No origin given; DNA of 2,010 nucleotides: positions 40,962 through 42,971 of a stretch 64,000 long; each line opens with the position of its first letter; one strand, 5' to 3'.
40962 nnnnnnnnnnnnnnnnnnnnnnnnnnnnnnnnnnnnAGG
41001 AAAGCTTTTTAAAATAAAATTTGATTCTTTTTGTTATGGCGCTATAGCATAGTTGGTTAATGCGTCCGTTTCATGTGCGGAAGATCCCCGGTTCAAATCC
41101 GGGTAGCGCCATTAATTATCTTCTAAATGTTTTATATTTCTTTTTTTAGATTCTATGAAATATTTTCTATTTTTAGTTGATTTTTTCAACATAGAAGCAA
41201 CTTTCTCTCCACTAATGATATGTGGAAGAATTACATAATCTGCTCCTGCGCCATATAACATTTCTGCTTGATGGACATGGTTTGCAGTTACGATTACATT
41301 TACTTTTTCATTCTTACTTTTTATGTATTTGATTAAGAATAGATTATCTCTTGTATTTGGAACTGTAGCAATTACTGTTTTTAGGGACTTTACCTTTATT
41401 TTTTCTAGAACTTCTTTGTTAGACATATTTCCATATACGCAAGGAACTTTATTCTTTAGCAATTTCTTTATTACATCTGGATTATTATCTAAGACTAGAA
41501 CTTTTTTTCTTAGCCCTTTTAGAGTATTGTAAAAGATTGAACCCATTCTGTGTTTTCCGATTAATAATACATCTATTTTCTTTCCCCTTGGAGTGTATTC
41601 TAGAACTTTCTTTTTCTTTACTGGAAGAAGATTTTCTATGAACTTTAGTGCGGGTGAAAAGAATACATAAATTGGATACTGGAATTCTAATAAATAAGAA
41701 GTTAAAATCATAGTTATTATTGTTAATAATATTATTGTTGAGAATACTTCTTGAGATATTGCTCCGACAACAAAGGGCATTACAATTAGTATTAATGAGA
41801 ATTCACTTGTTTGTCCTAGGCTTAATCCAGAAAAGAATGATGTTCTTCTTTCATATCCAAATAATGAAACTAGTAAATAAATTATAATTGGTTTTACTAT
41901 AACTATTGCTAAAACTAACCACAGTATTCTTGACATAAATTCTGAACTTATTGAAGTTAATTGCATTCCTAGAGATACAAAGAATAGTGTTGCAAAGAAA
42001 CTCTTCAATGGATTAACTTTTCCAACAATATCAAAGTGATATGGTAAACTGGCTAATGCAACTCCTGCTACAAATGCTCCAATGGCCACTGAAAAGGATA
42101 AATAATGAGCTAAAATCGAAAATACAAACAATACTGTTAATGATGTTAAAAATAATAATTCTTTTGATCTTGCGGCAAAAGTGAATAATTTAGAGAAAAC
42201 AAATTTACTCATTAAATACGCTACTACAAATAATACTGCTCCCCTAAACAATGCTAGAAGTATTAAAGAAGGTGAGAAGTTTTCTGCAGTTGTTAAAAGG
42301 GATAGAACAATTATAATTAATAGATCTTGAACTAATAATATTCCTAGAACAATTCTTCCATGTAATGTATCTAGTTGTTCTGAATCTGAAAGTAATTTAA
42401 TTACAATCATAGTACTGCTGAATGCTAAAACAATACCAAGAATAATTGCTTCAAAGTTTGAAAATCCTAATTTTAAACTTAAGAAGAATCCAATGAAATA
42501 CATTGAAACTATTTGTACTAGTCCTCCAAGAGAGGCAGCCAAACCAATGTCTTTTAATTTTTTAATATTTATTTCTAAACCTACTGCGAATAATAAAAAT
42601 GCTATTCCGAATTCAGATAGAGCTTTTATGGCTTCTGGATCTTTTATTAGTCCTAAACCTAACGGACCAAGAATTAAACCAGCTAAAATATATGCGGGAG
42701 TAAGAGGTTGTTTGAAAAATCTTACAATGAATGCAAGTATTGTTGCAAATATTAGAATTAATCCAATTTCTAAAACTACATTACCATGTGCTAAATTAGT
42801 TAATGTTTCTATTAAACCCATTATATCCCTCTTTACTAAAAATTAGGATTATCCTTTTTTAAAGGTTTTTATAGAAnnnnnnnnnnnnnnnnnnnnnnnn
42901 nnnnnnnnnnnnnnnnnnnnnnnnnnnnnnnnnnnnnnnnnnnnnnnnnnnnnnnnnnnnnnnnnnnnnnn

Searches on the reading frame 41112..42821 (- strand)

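Call 11: search_protein_families(library=ncbifam, proteins=[window:41112-42821:-], max_evalue=0.01)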
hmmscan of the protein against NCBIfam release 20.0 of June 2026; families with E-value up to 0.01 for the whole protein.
window:41112-42821:- (569 aa): 8 families
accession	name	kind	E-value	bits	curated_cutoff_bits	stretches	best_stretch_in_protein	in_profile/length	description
NF002924.0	PRK03562.1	equivalog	3.7e-52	177.6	752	1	43-526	34-513/623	glutathione-regulated potassium-efflux system protein KefC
NF002973.0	PRK03659.1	equivalog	4.2e-50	170.9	804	1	17-524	7-509/602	glutathione-regulated potassium-efflux system protein KefB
TIGR00932.1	2a37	subfamily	2.8e-46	158.3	238.3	1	25-288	3-274/275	monovalent cation:proton antiporter-2 (CPA2) family protein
NF007950.1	PRK10669.1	equivalog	8.2e-46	157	700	1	23-533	15-535/547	YbaL family putative K(+) efflux transporter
NF045626.1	FeTrans_MagA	equivalog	1.6e-40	139.3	700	1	19-378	11-374/386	iron transporter MagA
NF007828.0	PRK10537.1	equivalog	4.2e-07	29.3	425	1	418-556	253-389/403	voltage-gated potassium channel protein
NF007039.0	PRK09496.3-2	equivalog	2.4e-06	26.7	293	1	418-547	3-137/446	Trk system potassium transporter TrkA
NF007043.0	PRK09496.3-6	equivalog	0.0047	15.7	384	1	418-495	3-313/445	Trk system potassium transporter TrkA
